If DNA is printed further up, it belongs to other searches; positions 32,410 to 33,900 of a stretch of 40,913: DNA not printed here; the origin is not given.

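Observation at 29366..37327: A complete archaeal Tad/Flp-like (Epd-like) type IV pilus locus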

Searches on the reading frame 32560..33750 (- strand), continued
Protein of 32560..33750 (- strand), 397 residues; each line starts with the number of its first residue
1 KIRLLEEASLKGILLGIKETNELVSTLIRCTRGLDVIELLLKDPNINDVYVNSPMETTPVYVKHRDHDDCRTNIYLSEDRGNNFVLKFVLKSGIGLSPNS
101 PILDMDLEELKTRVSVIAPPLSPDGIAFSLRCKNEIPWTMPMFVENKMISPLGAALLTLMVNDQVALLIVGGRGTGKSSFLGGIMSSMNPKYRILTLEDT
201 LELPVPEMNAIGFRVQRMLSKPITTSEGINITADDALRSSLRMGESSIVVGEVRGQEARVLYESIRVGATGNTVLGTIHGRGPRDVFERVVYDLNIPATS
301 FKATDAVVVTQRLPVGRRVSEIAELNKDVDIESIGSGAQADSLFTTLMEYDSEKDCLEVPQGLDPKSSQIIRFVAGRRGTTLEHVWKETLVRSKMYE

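Call 75: get_annotated_region(hit=H17, flank=1000)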
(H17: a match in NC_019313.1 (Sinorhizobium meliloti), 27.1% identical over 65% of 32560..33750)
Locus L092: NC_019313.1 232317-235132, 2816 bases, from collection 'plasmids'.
description: Sinorhizobium meliloti plasmid pHRC017, complete sequence
organism: Sinorhizobium meliloti (NCBI taxid 382)
taxonomy: Bacteria; Pseudomonadota; Alphaproteobacteria; Hyphomicrobiales; Rhizobiaceae; Sinorhizobium; Sinorhizobium meliloti
host: -; source: Medicago sativa ssp. falcata,root nodules; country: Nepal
typing (MOB-suite, as given by PLSDB): conjugative; replicon rep_cluster_492,rep_cluster_946; relaxase MOBP; mating-pair formation MPF_T
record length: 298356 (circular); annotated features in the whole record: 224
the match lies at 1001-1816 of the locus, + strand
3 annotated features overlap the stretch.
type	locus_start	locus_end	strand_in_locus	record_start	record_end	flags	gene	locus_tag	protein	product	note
CDS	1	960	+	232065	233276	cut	virB10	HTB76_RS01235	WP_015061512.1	type IV secretion system protein VirB10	-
CDS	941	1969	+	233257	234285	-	virB11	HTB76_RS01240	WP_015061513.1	P-type DNA transfer ATPase VirB11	GO:0044097 - secretion by the type IV secretion system [Evidence IEA]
CDS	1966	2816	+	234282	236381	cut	-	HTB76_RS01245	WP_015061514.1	type IV secretory system conjugative DNA transfer family protein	-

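Call 76: get_annotated_region(hit=H30, flank=1000)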
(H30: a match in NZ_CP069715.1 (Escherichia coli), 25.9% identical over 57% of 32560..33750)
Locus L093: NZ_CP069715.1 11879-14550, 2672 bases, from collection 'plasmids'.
description: Escherichia coli strain EA13 plasmid pTA13-3, complete sequence
organism: Escherichia coli (NCBI taxid 562)
taxonomy: Bacteria; Pseudomonadota; Gammaproteobacteria; Enterobacterales; Enterobacteriaceae; Escherichia; Escherichia coli
host: -; source: pig,liver; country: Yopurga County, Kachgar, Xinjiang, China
typing (MOB-suite, as given by PLSDB): conjugative; relaxase MOBP; mating-pair formation MPF_T
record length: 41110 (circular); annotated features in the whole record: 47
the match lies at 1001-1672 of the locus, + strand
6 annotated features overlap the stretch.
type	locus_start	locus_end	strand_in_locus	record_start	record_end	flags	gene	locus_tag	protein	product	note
CDS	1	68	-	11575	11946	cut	-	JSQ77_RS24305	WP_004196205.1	single-stranded DNA-binding protein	-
CDS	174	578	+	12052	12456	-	-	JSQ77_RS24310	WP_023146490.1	transcriptional regulator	-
CDS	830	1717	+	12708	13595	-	trbB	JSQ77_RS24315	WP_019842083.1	P-type conjugative transfer ATPase TrbB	-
CDS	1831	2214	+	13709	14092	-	-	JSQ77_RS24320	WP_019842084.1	TrbC/VirB2 family protein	-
CDS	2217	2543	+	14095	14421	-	-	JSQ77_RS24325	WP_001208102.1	conjugal transfer protein TrbD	-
CDS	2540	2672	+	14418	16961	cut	-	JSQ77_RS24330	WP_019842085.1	VirB4 family type IV secretion/conjugal transfer ATPase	-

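Call 77: get_annotated_region(hit=H43, flank=6000)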
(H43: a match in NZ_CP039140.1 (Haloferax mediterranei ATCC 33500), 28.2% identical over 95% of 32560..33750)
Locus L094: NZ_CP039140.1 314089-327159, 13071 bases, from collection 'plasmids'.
description: Haloferax mediterranei ATCC 33500 plasmid pHME505, complete sequence
organism: Haloferax mediterranei ATCC 33500 (NCBI taxid 523841)
taxonomy: Archaea; Euryarchaeota; Halobacteria; Halobacteriales; Haloferacaceae; Haloferax; Haloferax mediterranei; Haloferax mediterranei ATCC 33500
host: -; source: Cell culture,Spain; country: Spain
typing (MOB-suite, as given by PLSDB): non-mobilizable
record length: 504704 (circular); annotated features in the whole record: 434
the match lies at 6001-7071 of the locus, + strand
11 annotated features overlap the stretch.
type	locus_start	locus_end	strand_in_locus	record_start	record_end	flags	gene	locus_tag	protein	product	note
CDS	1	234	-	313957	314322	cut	-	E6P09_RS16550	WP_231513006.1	VOC family protein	-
CDS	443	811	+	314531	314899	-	-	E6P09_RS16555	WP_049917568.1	hypothetical protein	-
CDS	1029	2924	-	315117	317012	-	-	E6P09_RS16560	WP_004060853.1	hypothetical protein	-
CDS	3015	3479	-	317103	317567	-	-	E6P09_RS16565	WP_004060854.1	type IV pilin N-terminal domain-containing protein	-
CDS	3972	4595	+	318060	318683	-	-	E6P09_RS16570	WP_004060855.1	hypothetical protein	-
CDS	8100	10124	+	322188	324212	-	-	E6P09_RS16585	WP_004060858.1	type II secretion system F family protein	-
CDS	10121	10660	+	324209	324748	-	-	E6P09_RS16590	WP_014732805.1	hypothetical protein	-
CDS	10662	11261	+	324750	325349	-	-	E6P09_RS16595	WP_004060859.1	hypothetical protein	-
CDS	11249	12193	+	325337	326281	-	-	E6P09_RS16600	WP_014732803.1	hypothetical protein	-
CDS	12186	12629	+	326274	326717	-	-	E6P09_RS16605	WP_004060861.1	hypothetical protein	-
CDS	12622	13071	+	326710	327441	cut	-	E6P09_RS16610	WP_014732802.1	hypothetical protein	-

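Call 78: get_annotated_region(hit=H65, flank=6000)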
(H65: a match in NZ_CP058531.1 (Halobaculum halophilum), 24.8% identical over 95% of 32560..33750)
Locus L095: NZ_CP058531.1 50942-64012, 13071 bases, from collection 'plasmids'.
description: Halobaculum halophilum strain Gai3-2 plasmid unnamed2, complete sequence
organism: Halobaculum halophilum (NCBI taxid 2743090)
taxonomy: Archaea; Euryarchaeota; Halobacteria; Halobacteriales; Haloferacaceae; Halobaculum; Halobaculum halophilum
host: -; source: cell culture,sediment in salt lake; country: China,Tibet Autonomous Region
typing (MOB-suite, as given by PLSDB): non-mobilizable
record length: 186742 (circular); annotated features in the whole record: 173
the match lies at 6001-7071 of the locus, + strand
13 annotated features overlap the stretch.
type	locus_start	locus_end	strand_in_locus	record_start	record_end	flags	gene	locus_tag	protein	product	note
CDS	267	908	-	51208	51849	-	-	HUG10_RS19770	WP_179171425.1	transcriptional regulator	-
CDS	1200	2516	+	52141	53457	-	-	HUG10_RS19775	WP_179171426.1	MFS transporter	GO:0055085 - transmembrane transport [Evidence IEA]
CDS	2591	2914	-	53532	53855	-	-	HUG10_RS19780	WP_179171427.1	FUN14 domain-containing protein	-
CDS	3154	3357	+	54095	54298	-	-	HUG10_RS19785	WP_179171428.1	DUF4177 domain-containing protein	-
CDS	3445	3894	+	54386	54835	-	-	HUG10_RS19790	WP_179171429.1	type IV pilin N-terminal domain-containing protein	-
CDS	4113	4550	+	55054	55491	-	-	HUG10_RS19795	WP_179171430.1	hypothetical protein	-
CDS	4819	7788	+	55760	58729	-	-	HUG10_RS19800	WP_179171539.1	type II/IV secretion system ATPase subunit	-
CDS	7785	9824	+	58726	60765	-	-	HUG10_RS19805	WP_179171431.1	type II secretion system F family protein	-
CDS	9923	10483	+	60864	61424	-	-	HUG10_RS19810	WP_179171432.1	hypothetical protein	-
CDS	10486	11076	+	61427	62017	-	-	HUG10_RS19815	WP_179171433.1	hypothetical protein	-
CDS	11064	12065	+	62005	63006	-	-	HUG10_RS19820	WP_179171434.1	hypothetical protein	-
CDS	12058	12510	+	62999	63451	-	-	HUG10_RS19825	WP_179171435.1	hypothetical protein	-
CDS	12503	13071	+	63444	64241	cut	-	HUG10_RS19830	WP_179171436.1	hypothetical protein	-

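Call 79: search_protein_families(library=pfam, proteins=[L095:9923-10483:+, L095:10486-11076:+, L095:11064-12065:+, L095:12058-12510:+, L095:3445-3894:+, L095:4113-4550:+, L090:7712-8176:+, L090:7110-7637:-, L090:8209-10155:+, L095:4819-7788:+], max_evalue=0.01)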
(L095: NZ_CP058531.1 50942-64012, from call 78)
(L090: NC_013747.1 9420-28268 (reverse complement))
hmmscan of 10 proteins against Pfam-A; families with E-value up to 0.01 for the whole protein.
L095:9923-10483:+ (186 aa): 1 family
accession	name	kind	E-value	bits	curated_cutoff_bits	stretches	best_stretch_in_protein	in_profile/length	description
PF23958.1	DUF7287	-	5.3e-32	112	27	1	1-186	8-157/157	Family of unknown function (DUF7287)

L095:10486-11076:+ (196 aa): 1 family
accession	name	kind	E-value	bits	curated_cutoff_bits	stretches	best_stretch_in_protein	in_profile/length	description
PF23959.1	DUF7288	-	2.4e-65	220.8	27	1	2-193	1-184/184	Family of unknown function (DUF7288)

L095:11064-12065:+ (333 aa): 1 family
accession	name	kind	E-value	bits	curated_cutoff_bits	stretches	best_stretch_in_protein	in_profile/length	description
PF23922.1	DUF7261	-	0.0002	22.1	27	1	21-92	3-76/169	Family of unknown function (DUF7261)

L095:12058-12510:+ (150 aa): 1 family
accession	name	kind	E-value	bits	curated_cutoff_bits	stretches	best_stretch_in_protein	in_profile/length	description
PF23928.1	DUF7266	-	4.7e-25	88.4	27.6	1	3-147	2-142/145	Family of unknown function (DUF7266)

L095:3445-3894:+ (149 aa): 1 family
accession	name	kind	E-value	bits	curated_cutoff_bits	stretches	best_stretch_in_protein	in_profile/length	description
PF07790.16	Pilin_N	-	9e-23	81.4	25.2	1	11-84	1-70/78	Archaeal Type IV pilin, N-terminal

L095:4113-4550:+ (145 aa): 0 families

L090:7712-8176:+ (154 aa): 1 family
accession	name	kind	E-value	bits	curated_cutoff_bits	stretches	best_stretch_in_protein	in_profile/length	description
PF23993.1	DUF7311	-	8.5e-51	172.9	27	1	1-151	1-149/150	Domain of unknown function (DUF7311)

L090:7110-7637:- (175 aa): 1 family
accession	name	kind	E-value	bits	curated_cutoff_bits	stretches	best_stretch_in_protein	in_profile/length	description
PF24107.1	DUF7382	-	2e-09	37.6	27.4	1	62-120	4-58/65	Domain of unknown function (DUF7382)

L090:8209-10155:+ (648 aa): 4 families
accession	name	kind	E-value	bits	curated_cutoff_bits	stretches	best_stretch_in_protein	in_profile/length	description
PF00437.27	T2SSE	-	4.5e-20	72.1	24.9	1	285-540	25-268/370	Type II/IV secretion system protein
PF00005.33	ABC_tran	-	0.00026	22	25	1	399-489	7-80/137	ABC transporter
PF13401.12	AAA_22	-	0.0037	18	27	0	406-488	8-92/130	AAA domain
PF25199.1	nSTAND_NTPase5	-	0.0063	16.8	34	0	406-441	44-80/145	Novel STAND NTPase 5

L095:4819-7788:+ (989 aa): 4 families
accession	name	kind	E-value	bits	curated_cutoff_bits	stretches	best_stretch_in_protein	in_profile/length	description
PF00437.27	T2SSE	-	1.6e-30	106.4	24.9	1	470-683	66-280/370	Type II/IV secretion system protein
PF23989.1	PilB3_C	-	1.9e-07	31.5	27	1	719-792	2-74/83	PilB3-like, C-terminal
PF23990.1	PilB3_N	-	0.00037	21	27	1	240-273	67-100/101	PilB3-like, N-terminal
PF13555.12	AAA_29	-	0.0015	18.7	27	1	515-562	4-47/61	P-loop containing region of AAA domain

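Call 99: get_annotated_region(hit=H59, flank=9000)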
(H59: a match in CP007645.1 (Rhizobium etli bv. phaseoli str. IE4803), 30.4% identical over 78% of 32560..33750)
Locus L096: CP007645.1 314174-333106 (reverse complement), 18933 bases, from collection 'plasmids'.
description: Rhizobium etli bv. phaseoli str. IE4803 plasmid pRetIE4803d, complete sequence
organism: Rhizobium etli bv. phaseoli str. IE4803 (NCBI taxid 1432049)
taxonomy: Bacteria; Pseudomonadota; Alphaproteobacteria; Hyphomicrobiales; Rhizobiaceae; Rhizobium; Rhizobium etli; Rhizobium etli bv. phaseoli str. IE4803
host: -; source: Phaseolus vulgaris,whole organism,nodule; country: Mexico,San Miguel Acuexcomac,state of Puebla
typing (MOB-suite, as given by PLSDB): conjugative; replicon rep_cluster_841; relaxase MOBQ; mating-pair formation MPF_T
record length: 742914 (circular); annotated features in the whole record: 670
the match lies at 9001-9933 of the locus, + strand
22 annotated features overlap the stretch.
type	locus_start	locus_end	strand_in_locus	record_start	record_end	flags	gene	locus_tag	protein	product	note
CDS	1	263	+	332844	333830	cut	-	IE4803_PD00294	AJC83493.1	oligopeptide/dipeptide ABC transporter ATP-binding protein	-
CDS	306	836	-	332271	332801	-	-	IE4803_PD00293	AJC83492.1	prepilin type IV endopeptidase protein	-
CDS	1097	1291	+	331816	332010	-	-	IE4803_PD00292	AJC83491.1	hypothetical protein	-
CDS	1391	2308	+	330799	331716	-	cpaB-2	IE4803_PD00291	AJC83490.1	Flp pilus assembly protein CpaB 2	-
CDS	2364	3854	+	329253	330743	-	cpaC-2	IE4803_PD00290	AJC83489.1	Flp pilus assembly secretion protein CpaC 2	-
CDS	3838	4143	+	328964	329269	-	-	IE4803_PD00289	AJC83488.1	hypothetical protein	-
CDS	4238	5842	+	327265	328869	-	-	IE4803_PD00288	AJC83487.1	Flp pilus assembly Tad-like protein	-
CDS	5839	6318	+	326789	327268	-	-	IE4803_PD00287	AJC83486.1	Flp pilus assembly TadE-like protein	-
CDS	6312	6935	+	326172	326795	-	-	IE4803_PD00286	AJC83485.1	Flp pilus assembly TadE-like protein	-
CDS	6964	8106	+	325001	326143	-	-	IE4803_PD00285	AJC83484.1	response regulator/pilus assembly domain-containing protein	-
CDS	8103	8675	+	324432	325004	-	-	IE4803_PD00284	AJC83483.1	L,D-transpeptidase domain-containing protein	-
CDS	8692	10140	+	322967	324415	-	cpaF-2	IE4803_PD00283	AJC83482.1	Flp pilus assembly ATP-binding protein CpaF 2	-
CDS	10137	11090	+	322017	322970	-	-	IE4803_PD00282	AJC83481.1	type II secretion system F domain-containing protein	-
CDS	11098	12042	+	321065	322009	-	-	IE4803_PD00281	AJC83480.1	type II secretion system F domain-containing protein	-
CDS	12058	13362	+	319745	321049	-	-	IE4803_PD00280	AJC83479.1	ATPase domain-containing protein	-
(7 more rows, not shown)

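Call 100: get_annotated_region(hit=H6, flank=9000)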
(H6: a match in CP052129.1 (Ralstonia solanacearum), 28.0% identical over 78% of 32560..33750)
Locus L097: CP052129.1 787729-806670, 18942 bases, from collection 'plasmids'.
description: Ralstonia solanacearum strain FJAT1303.F1 plasmid Plas1, complete sequence
organism: Ralstonia solanacearum (NCBI taxid 305)
taxonomy: Bacteria; Pseudomonadota; Betaproteobacteria; Burkholderiales; Burkholderiaceae; Ralstonia; Ralstonia solanacearum
host: -; source: tomato,cell culture; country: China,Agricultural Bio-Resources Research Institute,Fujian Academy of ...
typing (MOB-suite, as given by PLSDB): mobilizable; relaxase MOBP
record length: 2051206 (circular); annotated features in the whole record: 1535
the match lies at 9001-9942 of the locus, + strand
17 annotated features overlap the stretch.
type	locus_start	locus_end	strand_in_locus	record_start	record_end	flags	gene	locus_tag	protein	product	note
CDS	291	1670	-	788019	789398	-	-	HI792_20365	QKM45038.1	hemagglutinin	-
CDS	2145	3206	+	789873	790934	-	-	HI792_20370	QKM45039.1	collagen-like triple helix repeat-containing protein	-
CDS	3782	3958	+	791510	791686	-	-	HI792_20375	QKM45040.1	Flp family type IVb pilin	-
CDS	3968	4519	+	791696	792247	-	-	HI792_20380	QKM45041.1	peptidase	-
CDS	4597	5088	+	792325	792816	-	-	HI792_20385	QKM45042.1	pilus assembly protein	-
CDS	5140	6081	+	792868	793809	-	cpaB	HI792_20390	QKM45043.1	Flp pilus assembly protein CpaB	-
CDS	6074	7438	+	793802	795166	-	-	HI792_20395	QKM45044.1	type II and III secretion system protein family protein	-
CDS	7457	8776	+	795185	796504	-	-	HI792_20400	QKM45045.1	pilus assembly protein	-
CDS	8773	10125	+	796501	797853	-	-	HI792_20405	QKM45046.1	CpaF family protein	-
CDS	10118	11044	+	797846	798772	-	-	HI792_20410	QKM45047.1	type II secretion system F family protein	-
CDS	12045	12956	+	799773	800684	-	-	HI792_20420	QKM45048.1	hypothetical protein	-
CDS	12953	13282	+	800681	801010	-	-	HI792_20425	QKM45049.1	DUF3613 domain-containing protein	-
CDS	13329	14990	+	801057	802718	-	-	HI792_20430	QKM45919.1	hypothetical protein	-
CDS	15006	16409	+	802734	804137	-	-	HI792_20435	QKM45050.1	sigma-54-dependent Fis family transcriptional regulator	-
CDS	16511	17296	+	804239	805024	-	-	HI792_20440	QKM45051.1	DUF2968 domain-containing protein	-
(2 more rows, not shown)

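Call 101: get_annotated_region(hit=H11, flank=9000)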
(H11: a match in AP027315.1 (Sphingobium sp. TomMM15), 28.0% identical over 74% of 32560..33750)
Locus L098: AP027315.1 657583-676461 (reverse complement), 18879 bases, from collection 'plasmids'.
description: Sphingobium sp. TomMM15 plasmid pTomMM15a DNA, complete genome
organism: Sphingobium sp. TomMM15 (NCBI taxid 3028882)
taxonomy: Bacteria; Pseudomonadota; Alphaproteobacteria; Sphingomonadales; Sphingomonadaceae; Sphingobium; Sphingobium sp. TomMM15
host: -; source: -; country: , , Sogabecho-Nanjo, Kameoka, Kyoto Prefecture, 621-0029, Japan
typing (MOB-suite, as given by PLSDB): non-mobilizable
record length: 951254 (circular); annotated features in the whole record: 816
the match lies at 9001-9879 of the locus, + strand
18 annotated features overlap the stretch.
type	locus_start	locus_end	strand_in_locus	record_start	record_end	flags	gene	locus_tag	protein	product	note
CDS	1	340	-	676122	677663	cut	-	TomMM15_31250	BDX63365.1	SpoVR family protein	-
CDS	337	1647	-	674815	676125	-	-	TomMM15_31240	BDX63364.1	UPF0229 protein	-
CDS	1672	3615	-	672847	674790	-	-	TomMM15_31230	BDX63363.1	PrkA family serine protein kinase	-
CDS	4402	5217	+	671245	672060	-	-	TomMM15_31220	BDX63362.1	hypothetical protein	-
CDS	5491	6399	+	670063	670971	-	-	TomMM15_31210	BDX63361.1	hypothetical protein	-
CDS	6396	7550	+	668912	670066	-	-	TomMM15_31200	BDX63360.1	membrane protein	-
CDS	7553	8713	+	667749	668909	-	-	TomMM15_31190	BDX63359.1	hypothetical protein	-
CDS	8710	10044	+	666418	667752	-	-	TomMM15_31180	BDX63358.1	Flp pilus assembly protein, ATPase CpaF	-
CDS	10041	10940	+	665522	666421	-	-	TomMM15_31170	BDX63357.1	hypothetical protein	-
CDS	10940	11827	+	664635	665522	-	-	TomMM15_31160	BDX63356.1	hypothetical protein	-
CDS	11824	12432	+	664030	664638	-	-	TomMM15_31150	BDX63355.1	hypothetical protein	-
CDS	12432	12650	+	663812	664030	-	-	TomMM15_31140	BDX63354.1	hypothetical protein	-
CDS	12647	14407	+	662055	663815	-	-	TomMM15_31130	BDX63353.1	hypothetical protein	-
CDS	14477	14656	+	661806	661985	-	-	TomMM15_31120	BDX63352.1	hypothetical protein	-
CDS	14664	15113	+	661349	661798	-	-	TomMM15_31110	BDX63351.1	hypothetical protein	-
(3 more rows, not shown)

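Call 103: get_annotated_region(hit=H10, flank=9000)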
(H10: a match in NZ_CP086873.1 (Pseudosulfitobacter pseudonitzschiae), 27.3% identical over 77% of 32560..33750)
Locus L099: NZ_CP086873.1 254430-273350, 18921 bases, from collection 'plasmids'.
description: Pseudosulfitobacter pseudonitzschiae strain SC1-97 plasmid P3, complete sequence
organism: Pseudosulfitobacter pseudonitzschiae (NCBI taxid 1402135)
taxonomy: Bacteria; Pseudomonadota; Alphaproteobacteria; Rhodobacterales; Roseobacteraceae; Pseudosulfitobacter; Pseudosulfitobacter pseudonitzschiae
host: -; source: Skeletonema costatum,The surface seawater at the Pearl River Estuary; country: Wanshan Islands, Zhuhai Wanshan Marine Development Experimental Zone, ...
typing (MOB-suite, as given by PLSDB): non-mobilizable; replicon rep_cluster_558
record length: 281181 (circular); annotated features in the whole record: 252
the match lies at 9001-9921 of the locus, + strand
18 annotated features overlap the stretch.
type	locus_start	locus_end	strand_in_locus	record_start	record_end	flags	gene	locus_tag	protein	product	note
CDS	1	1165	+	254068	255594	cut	-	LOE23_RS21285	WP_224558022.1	IS66 family transposase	-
CDS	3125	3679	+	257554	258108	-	-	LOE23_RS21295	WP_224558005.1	hypothetical protein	-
CDS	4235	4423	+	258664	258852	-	-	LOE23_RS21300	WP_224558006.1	Flp family type IVb pilin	-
CDS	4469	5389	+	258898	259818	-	cpaB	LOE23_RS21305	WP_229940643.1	Flp pilus assembly protein CpaB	-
CDS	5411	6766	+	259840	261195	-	-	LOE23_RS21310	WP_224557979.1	type II and III secretion system protein family protein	-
CDS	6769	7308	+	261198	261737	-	-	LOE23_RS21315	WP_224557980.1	CpaD family pilus assembly protein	-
CDS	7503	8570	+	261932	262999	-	-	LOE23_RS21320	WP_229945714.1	hypothetical protein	-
CDS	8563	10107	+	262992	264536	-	-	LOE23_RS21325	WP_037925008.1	CpaF family protein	-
CDS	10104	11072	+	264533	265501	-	-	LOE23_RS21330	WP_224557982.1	type II secretion system F family protein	-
CDS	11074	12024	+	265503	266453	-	-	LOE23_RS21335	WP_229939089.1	type II secretion system F family protein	-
CDS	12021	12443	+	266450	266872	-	-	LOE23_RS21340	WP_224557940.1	TadE/TadG family type IV pilus assembly protein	-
CDS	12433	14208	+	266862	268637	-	-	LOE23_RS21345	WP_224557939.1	pilus assembly protein TadG-related protein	-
CDS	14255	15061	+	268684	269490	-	-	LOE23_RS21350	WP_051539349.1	tetratricopeptide repeat protein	-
CDS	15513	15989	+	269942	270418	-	-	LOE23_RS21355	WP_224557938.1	MarR family transcriptional regulator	-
CDS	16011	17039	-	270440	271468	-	-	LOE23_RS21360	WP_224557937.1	IS30 family transposase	-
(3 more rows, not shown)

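Call 104: get_annotated_region(hit=H45, flank=9000)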
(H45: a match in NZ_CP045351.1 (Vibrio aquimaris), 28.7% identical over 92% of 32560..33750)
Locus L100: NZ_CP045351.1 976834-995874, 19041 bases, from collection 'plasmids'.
description: Vibrio aquimaris strain THAF100 plasmid pTHAF100_a, complete sequence
organism: Vibrio aquimaris (NCBI taxid 2587862)
taxonomy: Bacteria; Pseudomonadota; Gammaproteobacteria; Vibrionales; Vibrionaceae; Vibrio; Vibrio aquimaris
host: -; source: pure culture,Non-filtered water from the water column of tank 6 of a marine aquarium containing stony-coral ...; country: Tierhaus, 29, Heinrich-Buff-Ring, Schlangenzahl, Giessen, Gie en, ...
typing (MOB-suite, as given by PLSDB): non-mobilizable
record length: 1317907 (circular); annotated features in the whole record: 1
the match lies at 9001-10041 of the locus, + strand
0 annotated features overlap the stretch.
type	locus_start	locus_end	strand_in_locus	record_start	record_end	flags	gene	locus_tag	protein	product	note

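Call 105: get_annotated_region(hit=H64, flank=9000)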
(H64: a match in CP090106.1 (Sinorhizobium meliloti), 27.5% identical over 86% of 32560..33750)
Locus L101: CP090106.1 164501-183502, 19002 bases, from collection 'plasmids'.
description: Sinorhizobium meliloti strain Ak57 plasmid pSymB, complete sequence
organism: Sinorhizobium meliloti (NCBI taxid 382)
taxonomy: Bacteria; Pseudomonadota; Alphaproteobacteria; Hyphomicrobiales; Rhizobiaceae; Sinorhizobium; Sinorhizobium meliloti
host: -; source: Medicago,Cell culture,Plant nodule; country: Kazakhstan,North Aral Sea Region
typing (MOB-suite, as given by PLSDB): non-mobilizable
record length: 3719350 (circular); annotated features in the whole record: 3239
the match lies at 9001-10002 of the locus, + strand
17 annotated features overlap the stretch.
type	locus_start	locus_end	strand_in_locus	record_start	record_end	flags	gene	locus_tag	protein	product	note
CDS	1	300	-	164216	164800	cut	-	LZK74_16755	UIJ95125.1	pilus assembly protein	-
CDS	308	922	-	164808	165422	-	-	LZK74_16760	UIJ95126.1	pilus assembly protein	-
CDS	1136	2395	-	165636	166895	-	-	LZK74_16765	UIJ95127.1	IS4 family transposase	-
CDS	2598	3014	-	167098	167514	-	-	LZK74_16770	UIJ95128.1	pilus assembly protein N-terminal domain-containing protein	-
CDS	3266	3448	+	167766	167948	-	-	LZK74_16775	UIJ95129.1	Flp family type IVb pilin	-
CDS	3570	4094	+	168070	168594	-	-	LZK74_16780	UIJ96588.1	prepilin peptidase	-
CDS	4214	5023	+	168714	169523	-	cpaB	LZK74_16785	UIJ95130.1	Flp pilus assembly protein CpaB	-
CDS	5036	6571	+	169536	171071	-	-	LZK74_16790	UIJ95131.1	type II and III secretion system protein family protein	-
CDS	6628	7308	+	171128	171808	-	-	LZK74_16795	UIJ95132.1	CpaD family pilus assembly protein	-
CDS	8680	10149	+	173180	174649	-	tadA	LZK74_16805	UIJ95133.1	Flp pilus assembly complex ATPase component TadA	-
CDS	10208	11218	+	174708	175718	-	-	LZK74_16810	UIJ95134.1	type II secretion system F family protein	-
CDS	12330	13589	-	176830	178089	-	-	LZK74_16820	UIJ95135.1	IS4 family transposase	-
CDS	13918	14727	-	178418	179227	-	-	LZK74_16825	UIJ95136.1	tetratricopeptide repeat protein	-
CDS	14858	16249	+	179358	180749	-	-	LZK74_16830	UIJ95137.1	M17 family metallopeptidase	-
CDS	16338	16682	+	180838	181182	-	-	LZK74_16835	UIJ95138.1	MarR family transcriptional regulator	-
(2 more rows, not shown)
